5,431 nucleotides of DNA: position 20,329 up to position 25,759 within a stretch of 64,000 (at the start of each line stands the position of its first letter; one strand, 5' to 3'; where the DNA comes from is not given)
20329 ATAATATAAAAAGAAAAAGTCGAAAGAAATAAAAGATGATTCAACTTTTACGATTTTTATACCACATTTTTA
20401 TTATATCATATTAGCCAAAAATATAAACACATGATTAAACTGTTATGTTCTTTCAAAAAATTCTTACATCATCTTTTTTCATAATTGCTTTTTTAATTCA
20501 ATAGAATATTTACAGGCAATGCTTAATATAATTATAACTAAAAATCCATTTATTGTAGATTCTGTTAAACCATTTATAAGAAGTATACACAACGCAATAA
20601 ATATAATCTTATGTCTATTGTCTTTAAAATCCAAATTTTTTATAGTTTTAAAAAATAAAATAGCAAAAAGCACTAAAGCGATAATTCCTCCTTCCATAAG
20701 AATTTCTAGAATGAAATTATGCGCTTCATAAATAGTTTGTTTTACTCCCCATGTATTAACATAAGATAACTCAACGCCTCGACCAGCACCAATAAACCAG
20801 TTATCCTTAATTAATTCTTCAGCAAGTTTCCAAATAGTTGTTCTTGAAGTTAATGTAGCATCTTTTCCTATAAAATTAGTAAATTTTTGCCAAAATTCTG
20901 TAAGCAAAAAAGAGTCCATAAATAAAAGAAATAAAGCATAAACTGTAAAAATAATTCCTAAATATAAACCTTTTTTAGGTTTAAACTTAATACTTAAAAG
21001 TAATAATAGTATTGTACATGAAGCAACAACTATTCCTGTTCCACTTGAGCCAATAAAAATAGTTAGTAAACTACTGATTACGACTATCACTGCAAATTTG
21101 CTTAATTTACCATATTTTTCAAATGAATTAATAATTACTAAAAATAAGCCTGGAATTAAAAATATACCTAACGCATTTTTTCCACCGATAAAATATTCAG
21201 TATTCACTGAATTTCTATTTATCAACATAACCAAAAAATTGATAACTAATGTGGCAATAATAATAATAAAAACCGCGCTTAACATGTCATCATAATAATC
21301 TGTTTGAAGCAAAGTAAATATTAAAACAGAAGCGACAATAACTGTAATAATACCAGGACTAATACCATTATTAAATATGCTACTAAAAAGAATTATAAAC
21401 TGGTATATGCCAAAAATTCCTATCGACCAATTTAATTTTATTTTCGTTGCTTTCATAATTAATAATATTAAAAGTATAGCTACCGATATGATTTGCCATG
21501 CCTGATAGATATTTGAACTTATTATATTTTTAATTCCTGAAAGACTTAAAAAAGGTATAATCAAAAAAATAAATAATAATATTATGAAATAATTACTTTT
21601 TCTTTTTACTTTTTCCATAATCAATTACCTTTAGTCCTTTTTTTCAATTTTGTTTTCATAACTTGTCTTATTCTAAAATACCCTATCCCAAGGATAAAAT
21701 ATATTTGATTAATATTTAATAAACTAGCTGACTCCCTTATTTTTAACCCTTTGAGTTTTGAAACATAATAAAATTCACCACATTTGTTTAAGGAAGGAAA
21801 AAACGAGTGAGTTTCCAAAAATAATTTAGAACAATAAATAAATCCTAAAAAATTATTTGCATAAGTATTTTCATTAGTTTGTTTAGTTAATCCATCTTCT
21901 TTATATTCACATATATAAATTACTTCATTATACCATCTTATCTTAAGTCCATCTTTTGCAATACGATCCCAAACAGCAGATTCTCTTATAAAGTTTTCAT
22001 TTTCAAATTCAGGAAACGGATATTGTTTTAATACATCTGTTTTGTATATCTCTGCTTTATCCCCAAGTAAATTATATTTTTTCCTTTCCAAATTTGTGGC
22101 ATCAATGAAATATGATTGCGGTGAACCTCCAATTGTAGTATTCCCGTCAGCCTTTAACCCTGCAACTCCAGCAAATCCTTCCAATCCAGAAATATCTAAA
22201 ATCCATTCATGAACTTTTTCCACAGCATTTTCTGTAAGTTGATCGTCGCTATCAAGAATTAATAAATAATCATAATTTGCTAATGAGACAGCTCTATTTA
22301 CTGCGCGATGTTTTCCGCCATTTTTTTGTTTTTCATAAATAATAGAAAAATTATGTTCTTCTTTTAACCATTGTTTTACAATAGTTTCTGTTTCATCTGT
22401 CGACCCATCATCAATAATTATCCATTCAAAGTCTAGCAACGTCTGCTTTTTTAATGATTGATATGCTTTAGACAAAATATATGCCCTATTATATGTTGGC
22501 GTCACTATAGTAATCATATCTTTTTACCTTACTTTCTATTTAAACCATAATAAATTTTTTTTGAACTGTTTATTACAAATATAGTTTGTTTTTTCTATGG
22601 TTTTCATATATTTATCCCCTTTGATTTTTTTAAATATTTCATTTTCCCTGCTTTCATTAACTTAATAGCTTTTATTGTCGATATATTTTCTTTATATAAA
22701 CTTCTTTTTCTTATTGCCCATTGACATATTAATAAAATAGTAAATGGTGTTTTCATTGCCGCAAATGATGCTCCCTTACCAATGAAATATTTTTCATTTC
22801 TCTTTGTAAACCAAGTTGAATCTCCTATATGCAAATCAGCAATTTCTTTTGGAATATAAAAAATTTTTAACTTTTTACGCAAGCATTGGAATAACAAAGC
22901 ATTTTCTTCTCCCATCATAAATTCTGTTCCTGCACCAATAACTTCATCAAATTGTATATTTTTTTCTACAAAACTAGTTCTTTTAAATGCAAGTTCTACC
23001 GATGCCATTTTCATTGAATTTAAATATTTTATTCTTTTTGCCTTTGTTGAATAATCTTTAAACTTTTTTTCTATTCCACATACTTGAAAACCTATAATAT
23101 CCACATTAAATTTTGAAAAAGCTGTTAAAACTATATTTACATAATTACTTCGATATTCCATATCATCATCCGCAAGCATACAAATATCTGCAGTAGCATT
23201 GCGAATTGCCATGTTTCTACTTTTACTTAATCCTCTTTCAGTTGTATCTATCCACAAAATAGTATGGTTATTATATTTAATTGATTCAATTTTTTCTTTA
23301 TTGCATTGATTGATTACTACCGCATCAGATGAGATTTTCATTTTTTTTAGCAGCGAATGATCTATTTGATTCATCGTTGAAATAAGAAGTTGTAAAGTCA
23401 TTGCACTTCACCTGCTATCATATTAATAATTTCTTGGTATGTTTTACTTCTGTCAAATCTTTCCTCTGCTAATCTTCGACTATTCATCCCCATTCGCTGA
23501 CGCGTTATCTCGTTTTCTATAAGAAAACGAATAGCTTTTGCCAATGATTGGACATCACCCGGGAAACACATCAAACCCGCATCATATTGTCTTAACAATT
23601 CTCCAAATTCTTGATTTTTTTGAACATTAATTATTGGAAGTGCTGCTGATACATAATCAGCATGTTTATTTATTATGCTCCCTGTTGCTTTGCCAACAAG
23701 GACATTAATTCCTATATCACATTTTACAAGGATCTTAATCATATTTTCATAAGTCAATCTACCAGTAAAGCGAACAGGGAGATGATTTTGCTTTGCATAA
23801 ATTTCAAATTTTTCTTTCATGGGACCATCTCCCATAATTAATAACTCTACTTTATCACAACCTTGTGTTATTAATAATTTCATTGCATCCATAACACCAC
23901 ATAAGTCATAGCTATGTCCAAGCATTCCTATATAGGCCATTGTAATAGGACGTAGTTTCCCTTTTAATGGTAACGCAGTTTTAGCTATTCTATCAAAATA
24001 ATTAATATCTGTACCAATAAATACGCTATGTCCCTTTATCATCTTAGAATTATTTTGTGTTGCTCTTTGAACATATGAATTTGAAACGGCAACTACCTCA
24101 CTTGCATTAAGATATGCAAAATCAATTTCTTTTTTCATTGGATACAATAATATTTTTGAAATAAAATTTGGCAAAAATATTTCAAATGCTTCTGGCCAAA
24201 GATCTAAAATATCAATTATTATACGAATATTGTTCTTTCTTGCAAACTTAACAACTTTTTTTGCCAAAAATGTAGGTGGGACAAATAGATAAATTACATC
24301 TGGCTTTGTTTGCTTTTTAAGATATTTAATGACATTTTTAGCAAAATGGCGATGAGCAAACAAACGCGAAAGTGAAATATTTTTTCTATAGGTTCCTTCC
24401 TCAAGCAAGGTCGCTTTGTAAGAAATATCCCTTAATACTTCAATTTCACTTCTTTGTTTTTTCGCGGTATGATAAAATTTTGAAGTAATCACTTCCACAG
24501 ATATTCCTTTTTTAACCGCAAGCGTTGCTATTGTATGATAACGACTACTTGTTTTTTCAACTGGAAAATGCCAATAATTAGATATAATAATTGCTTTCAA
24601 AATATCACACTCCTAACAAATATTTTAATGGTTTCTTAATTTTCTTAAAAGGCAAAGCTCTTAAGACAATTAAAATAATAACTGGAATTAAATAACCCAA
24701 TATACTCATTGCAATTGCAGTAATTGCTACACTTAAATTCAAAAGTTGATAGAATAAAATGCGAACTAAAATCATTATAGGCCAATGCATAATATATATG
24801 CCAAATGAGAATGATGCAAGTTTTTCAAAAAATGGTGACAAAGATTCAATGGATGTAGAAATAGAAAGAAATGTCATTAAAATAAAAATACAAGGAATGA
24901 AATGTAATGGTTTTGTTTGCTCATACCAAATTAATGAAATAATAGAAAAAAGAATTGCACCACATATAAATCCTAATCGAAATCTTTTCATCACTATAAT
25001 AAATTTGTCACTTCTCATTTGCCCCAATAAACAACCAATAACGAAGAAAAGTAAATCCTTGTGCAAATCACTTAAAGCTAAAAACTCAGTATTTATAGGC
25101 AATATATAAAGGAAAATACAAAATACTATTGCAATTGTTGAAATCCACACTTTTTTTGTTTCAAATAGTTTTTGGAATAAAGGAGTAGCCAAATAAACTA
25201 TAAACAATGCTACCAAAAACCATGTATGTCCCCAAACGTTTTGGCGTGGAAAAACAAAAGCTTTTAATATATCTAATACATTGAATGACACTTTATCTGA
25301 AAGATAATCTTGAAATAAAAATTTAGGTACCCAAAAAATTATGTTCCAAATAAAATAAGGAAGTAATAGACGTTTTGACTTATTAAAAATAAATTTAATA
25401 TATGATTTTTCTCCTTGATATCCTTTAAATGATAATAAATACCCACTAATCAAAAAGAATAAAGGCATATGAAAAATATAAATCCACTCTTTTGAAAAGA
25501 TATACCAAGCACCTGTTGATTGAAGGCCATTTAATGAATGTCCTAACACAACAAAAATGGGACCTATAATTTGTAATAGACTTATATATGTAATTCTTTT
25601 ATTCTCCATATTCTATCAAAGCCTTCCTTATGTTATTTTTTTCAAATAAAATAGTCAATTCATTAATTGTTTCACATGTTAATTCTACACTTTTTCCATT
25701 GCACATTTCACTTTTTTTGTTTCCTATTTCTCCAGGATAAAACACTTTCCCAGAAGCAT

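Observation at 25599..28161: HpcH/HpaI-type aldolase plus Ldh_2-family 2-oxoacid dehydrogenase embedded in a capsule operon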

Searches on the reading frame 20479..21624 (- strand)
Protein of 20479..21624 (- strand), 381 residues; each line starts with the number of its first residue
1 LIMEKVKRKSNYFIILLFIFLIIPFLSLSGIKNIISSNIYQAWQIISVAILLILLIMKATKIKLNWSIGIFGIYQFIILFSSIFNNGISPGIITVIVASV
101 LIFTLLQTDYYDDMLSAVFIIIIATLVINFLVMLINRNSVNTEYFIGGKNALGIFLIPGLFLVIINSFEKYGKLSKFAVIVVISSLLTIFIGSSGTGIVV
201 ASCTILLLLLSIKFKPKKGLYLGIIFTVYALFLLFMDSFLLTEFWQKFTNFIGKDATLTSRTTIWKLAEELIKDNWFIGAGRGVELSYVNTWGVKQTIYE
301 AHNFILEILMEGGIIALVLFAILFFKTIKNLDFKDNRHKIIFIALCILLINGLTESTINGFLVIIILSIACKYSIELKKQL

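Call 5: search_protein_families(library=pfam, proteins=[window:20479-21624:-], max_evalue=0.01)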
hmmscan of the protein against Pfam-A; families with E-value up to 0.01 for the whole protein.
window:20479-21624:- (381 aa): 1 family
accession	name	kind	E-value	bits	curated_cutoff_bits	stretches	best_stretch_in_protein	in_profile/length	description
PF04932.20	Wzy_C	-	1e-17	64.8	31.7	1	181-321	2-149/149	O-Antigen ligase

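Call 6: search_protein_families(library=ncbifam, proteins=[window:20479-21624:-], max_evalue=0.01)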
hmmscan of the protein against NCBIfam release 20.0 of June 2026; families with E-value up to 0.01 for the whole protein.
window:20479-21624:- (381 aa): 0 families

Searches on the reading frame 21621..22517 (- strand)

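Call 5: search_protein_families(library=pfam, proteins=[window:21621-22517:-], max_evalue=0.01)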
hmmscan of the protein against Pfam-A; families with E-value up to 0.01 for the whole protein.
window:21621-22517:- (298 aa): 4 families
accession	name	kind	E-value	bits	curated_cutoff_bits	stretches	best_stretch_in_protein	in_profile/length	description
PF00535.33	Glycos_transf_2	-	4.7e-29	101.9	23.3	1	3-107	1-104/168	Glycosyl transferase family 2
PF10111.15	Glyco_tranf_2_2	-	2e-08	34.5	27.3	1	12-104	13-104/276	Glycosyltransferase like family 2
PF13704.12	Glyco_tranf_2_4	-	0.0036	18.2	27.5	1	32-97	22-87/98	Glycosyl transferase family 2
PF13641.12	Glyco_tranf_2_3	-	0.0082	16.6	27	0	2-100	3-105/230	Glycosyltransferase like family 2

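Call 6: search_protein_families(library=ncbifam, proteins=[window:21621-22517:-], max_evalue=0.01)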
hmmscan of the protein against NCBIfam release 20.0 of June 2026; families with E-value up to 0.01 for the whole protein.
window:21621-22517:- (298 aa): 24 families
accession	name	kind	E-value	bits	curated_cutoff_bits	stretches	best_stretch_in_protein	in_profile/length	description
NF047683.1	TeichurnBiosyTuaG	equivalog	3.1e-19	69.6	400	1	2-125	8-130/252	teichuronic acid biosynthesis protein TuaG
NF050050.1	ProtGlycPglI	equivalog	3.5e-18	66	500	1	2-233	4-230/306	GalNAc(5)-diNAcBac-PP-undecaprenol beta-1,3-glucosyltransferase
NF041875.1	EPS_EpsD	equivalog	3.6e-18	66.1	370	1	3-104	2-102/325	exopolysaccharide biosynthesis glycosyltransferase EpsD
NF007482.0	PRK10073.1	equivalog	1.4e-17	63.7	423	1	2-101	8-105/334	glycosyltransferase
TIGR03937.1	PgaC_IcaA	equivalog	2.8e-17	62.8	422.3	1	1-100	46-144/407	poly-beta-1,6-N-acetyl-D-glucosamine synthase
NF038302.1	EPS_HpsE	equivalog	1.2e-11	44.2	300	1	2-105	3-110/307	hormogonium polysaccharide biosynthesis glycosyltransferase HpsE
TIGR04009.1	wcaE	equivalog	1.6e-10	40.7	369.2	1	2-103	3-104/248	colanic acid biosynthesis glycosyltransferase WcaE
NF053739.1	GlytfEpsEBac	equivalog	4.3e-10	39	450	1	3-105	4-106/265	glycosyltransferase EpsE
TIGR03111.1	glyc2_xrt_Gpos1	hypoth_equivalog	4.9e-10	38.8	363.95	1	2-102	51-152/439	TIGR03111 family XrtG-associated glycosyltransferase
TIGR04283.1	glyco_like_mftF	equivalog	1.1e-09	38.2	182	1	2-106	1-97/221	TIGR04283 family arsenosugar biosynthesis glycosyltransferase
NF007453.0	PRK10018.1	equivalog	2e-08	34.3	382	1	1-99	7-104/280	colanic acid biosynthesis glycosyltransferase WcaA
NF047588.1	GlcsyltransPgfSStrep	equivalog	3.6e-08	33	500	1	2-101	3-105/308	glycosyltransferase PgfS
NF038299.1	EPS_HpsN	equivalog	5.1e-08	32.3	425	1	2-102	3-102/317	hormogonium polysaccharide biosynthesis glycosyltransferase HpsN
TIGR04017.1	WcaA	equivalog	2.4e-07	30.6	495.75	1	1-99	6-103/279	colanic acid biosynthesis glycosyltransferase WcaA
TIGR04182.1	glyco_TIGR04182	equivalog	4.6e-07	29.5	325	1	2-106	2-97/293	S-layer glycoprotein N-glycosyltransferase AglJ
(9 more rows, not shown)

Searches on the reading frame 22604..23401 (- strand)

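Call 5: search_protein_families(library=pfam, proteins=[window:22604-23401:-], max_evalue=0.01)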
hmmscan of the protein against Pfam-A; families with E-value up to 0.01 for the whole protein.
window:22604-23401:- (265 aa): 1 family
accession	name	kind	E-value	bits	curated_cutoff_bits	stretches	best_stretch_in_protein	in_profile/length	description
PF00535.33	Glycos_transf_2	-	8.4e-08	32.8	23.3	1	44-122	51-130/168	Glycosyl transferase family 2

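Call 6: search_protein_families(library=ncbifam, proteins=[window:22604-23401:-], max_evalue=0.01)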
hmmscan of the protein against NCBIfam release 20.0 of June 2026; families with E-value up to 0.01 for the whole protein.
window:22604-23401:- (265 aa): 4 families
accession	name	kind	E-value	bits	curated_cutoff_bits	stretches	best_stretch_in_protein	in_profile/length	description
NF038299.1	EPS_HpsN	equivalog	3e-09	36.3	425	1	17-130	23-140/317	hormogonium polysaccharide biosynthesis glycosyltransferase HpsN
NF041394.1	GtaseAglG_Halo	equivalog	0.00061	19.1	440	1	28-97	36-109/304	glucosyl-dolichyl phosphate glucuronosyltransferase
NF041875.1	EPS_EpsD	equivalog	0.0013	18.2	370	1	46-92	55-101/325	exopolysaccharide biosynthesis glycosyltransferase EpsD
TIGR03965.1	mycofact_glyco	equivalog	0.0014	17.6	280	1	28-112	109-196/467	mycofactocin biosynthesis glycosyltransferase MftF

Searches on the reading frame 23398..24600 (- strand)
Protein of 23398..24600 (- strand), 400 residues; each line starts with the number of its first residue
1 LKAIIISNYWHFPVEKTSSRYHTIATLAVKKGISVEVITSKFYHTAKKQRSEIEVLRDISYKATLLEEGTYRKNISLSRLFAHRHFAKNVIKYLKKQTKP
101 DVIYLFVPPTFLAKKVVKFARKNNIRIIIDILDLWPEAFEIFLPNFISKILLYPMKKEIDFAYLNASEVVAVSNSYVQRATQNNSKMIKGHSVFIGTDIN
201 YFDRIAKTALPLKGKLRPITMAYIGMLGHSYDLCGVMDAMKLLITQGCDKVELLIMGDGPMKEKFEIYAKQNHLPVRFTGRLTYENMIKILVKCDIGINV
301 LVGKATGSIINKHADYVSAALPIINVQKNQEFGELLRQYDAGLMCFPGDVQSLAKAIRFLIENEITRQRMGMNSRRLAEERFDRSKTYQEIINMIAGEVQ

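Call 5: search_protein_families(library=pfam, proteins=[window:23398-24600:-], max_evalue=0.01)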
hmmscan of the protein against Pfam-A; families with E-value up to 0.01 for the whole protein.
window:23398-24600:- (400 aa): 3 families
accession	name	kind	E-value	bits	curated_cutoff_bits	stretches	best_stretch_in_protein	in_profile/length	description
PF00534.26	Glycos_transf_1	-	2.4e-13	50.4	26.4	1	218-376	15-171/172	Glycosyl transferases group 1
PF13692.12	Glyco_trans_1_4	-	3.2e-13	50.6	27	1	221-363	4-142/142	Glycosyl transferases group 1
PF13524.12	Glyco_trans_1_2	-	1.6e-05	25.4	25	1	264-391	16-142/144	Glycosyl transferase-like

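Call 6: search_protein_families(library=ncbifam, proteins=[window:23398-24600:-], max_evalue=0.01)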
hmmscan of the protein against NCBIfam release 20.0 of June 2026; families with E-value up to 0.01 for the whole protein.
window:23398-24600:- (400 aa): 10 families
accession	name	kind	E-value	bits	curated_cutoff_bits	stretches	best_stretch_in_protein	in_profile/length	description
NF007640.0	PRK10307.1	subfamily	6.3e-17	61.6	276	1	24-397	24-406/411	WcaI family glycosyltransferase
TIGR04063.1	stp3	hypoth_equivalog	3.6e-14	52.4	442.05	1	26-386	25-383/397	TIGR04063 family PEP-CTERM/XrtA system glycosyltransferase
TIGR03088.1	stp2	hypoth_equivalog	8.1e-09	35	409.05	1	218-389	194-364/374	TIGR03088 family PEP-CTERM/XrtA system glycosyltransferase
NF047684.1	TeichurnBiosyTuaC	equivalog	4.9e-08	32.3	550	1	157-387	156-378/391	teichuronic acid biosynthesis protein TuaC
NF041876.1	EPS_EpsE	equivalog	1.6e-07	30.9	400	1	172-386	168-384/389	exopolysaccharide biosynthesis GT4 family glycosyltransferase EpsE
TIGR03999.1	thiol_BshA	equivalog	1.9e-07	30.4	273.7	1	249-389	228-364/375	N-acetyl-alpha-D-glucosaminyl L-malate synthase BshA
NF050056.1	ProtGlycPglH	equivalog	9.7e-07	28.2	600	1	221-396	182-351/354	GalNAc-alpha-(1->4)-GalNAc-alpha-(1->3)-diNAcBac-PP-undecaprenol alpha-1,4-N-acetyl-D-galactosaminyltransferase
NF053787.1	GlcN_PG_synth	equivalog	0.00049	19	480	1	317-392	282-353/361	N-acetylglucosaminyl phosphatidylglycerol synthase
NF050063.1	ProtGlycPglJ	equivalog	0.001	18.4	500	1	248-393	220-361/363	N-acetylgalactosamine-N,N'-diacetylbacillosaminyl-diphospho-undecaprenol 4-alpha-N-acetylgalactosaminyltransferase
NF038295.1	EPS_HpsP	equivalog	0.0067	15.5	550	0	314-394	305-383/388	hormogonium polysaccharide biosynthesis glycosyltransferase HpsP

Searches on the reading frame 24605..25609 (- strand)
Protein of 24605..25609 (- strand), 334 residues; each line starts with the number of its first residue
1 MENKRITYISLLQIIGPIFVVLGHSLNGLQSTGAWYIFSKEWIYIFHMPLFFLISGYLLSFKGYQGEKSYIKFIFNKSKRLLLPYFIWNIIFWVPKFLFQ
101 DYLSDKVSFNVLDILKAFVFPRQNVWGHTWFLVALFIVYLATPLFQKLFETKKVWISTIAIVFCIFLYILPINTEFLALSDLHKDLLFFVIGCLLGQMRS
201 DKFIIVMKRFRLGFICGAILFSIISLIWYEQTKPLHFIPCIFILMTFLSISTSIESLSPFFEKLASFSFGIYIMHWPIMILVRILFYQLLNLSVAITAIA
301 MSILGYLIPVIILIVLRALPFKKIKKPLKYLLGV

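Call 5: search_protein_families(library=pfam, proteins=[window:24605-25609:-], max_evalue=0.01)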
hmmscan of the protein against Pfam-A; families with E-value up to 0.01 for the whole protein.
window:24605-25609:- (334 aa): 1 family
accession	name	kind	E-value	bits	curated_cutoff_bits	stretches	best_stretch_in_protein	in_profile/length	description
PF01757.29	Acyl_transf_3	-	1.2e-37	130.2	31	1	7-311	2-323/326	Acyltransferase domain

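Call 6: search_protein_families(library=ncbifam, proteins=[window:24605-25609:-], max_evalue=0.01)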
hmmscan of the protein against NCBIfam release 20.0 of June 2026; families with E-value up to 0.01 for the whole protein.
window:24605-25609:- (334 aa): 2 families
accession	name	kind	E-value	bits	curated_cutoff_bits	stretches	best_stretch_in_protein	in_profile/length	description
NF042426.1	fucose_Ac_NolL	equivalog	8.3e-15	54.9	425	1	18-232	18-218/347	nodulation factor fucose acetyltransferase NolL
NF003014.0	PRK03854.1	equivalog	1.3e-05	24.6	338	0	31-320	43-364/386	glucans biosynthesis protein MdoC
